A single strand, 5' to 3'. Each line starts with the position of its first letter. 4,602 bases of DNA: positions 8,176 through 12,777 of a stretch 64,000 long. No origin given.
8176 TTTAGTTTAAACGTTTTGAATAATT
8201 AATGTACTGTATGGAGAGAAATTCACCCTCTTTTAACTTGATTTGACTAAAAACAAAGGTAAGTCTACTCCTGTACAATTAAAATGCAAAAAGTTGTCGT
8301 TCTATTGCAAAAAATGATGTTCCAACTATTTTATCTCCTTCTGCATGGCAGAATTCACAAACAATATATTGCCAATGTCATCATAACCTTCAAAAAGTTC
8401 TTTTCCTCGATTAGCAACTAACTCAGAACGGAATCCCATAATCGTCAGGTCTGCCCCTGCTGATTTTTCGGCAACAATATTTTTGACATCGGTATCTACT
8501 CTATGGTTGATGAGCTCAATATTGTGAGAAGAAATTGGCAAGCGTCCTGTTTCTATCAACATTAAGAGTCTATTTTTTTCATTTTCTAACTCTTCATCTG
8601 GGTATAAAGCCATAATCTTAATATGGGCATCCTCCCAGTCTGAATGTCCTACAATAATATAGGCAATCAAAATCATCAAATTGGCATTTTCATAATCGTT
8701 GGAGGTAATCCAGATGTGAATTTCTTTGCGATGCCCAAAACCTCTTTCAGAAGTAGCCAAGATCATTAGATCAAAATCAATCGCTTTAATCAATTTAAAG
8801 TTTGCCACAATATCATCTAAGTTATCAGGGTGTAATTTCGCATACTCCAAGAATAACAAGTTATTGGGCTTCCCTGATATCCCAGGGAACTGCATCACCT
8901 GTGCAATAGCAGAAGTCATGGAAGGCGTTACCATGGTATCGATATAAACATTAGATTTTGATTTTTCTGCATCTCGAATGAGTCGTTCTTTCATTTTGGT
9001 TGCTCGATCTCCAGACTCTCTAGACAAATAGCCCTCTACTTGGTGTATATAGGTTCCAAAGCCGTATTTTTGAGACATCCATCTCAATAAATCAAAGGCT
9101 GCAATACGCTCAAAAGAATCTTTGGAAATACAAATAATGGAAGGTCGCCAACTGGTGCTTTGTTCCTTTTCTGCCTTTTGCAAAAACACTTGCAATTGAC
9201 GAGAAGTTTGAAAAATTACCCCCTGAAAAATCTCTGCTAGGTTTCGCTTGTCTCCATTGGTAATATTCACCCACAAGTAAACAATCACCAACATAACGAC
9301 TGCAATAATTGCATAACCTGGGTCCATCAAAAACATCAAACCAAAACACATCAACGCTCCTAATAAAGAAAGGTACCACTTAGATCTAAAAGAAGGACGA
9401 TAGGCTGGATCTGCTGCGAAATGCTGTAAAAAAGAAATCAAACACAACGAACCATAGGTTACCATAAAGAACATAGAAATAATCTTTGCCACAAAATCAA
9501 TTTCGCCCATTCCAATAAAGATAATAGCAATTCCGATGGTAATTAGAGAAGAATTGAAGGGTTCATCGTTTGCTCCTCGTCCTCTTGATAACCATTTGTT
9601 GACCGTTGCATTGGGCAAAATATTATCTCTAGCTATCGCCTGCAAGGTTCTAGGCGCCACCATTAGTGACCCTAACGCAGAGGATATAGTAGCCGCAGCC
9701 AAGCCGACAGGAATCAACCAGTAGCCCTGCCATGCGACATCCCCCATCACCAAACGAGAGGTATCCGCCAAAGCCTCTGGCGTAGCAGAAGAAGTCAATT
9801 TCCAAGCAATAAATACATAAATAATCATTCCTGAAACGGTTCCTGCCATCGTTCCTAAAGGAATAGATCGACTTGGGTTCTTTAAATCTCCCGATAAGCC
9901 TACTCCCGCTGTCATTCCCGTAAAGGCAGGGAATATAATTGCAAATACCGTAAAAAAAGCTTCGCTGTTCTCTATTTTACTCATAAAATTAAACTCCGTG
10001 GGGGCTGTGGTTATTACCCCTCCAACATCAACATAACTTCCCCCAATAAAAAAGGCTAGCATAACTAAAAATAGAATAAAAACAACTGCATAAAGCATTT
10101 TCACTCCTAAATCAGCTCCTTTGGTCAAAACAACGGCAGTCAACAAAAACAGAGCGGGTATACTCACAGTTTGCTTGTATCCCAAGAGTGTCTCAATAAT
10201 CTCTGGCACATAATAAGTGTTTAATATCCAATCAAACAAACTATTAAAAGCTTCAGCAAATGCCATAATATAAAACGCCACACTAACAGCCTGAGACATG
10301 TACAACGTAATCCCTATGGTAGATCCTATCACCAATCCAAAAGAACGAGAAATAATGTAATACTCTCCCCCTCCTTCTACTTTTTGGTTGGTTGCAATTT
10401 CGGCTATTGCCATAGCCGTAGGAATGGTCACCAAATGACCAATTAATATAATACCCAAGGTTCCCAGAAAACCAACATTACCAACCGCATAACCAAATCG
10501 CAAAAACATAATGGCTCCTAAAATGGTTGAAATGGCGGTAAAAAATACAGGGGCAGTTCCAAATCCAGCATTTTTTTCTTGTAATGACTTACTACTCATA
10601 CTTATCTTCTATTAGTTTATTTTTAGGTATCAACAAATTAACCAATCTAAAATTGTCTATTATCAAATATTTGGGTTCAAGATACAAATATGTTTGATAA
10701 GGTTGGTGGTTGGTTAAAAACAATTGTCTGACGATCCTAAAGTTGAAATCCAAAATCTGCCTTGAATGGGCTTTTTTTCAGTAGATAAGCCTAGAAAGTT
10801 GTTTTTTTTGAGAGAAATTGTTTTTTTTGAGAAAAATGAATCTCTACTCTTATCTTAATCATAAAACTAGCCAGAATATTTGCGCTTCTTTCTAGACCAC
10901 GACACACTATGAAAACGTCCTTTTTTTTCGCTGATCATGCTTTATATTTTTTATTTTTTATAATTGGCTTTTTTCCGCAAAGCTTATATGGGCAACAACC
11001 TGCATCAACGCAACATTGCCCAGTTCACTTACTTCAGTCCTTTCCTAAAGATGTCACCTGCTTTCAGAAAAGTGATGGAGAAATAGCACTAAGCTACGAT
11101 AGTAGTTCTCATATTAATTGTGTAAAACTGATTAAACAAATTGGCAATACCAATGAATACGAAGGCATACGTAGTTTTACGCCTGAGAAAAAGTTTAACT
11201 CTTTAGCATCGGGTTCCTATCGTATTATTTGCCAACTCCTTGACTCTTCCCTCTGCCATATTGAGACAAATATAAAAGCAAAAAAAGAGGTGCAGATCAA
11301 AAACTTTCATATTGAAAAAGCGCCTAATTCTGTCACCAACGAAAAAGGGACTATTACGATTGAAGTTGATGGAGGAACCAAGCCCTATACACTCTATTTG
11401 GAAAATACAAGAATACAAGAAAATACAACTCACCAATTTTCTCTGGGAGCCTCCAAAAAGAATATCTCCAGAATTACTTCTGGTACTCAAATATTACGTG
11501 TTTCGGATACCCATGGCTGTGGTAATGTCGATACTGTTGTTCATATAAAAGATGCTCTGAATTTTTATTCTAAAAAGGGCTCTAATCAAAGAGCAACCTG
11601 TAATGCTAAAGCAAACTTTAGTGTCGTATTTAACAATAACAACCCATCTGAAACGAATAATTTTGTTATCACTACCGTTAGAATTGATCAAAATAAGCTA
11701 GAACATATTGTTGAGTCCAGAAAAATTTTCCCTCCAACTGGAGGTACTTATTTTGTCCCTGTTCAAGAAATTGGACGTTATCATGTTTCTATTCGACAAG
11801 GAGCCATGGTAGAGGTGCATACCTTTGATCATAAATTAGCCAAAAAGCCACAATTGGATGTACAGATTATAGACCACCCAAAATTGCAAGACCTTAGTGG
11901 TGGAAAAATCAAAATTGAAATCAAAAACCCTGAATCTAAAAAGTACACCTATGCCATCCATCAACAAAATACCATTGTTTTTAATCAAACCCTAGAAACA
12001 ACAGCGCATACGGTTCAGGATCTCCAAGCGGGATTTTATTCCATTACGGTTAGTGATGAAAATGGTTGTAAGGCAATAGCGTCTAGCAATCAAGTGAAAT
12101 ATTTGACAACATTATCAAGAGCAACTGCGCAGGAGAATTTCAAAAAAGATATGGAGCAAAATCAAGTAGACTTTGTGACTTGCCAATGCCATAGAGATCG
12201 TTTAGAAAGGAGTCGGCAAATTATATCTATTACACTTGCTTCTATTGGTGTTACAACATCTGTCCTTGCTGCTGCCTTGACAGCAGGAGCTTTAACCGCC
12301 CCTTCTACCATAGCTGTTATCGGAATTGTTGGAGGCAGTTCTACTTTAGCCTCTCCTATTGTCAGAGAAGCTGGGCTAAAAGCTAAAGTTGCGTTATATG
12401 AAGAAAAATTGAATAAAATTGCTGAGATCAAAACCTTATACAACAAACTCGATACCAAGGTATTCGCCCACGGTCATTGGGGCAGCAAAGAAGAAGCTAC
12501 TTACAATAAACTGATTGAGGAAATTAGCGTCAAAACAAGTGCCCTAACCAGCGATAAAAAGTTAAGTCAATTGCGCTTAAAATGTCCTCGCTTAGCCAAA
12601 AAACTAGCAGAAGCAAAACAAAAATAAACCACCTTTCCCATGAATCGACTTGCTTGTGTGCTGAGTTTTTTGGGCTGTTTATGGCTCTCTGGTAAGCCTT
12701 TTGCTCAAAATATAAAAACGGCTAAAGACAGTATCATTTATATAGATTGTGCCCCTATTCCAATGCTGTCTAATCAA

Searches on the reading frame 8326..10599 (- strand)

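Call 88: search_protein_families(library=pfam, proteins=[window:8326-10599:-], max_evalue=0.00001)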
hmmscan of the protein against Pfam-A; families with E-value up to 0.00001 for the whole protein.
window:8326-10599:- (757 aa): 1 family
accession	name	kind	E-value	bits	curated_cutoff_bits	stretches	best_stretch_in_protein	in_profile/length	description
PF00324.27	AA_permease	-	1.3e-35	123.4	24.6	1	18-456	2-438/470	Amino acid permease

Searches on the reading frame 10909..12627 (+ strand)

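Call 88: search_protein_families(library=pfam, proteins=[window:10909-12627:+], max_evalue=0.00001)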
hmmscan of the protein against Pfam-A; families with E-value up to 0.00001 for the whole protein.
window:10909-12627:+ (572 aa): 1 family
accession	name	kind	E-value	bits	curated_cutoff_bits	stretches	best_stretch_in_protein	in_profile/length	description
PF13573.12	SprB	-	1.8e-07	31.1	28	0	147-161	15-29/37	SprB repeat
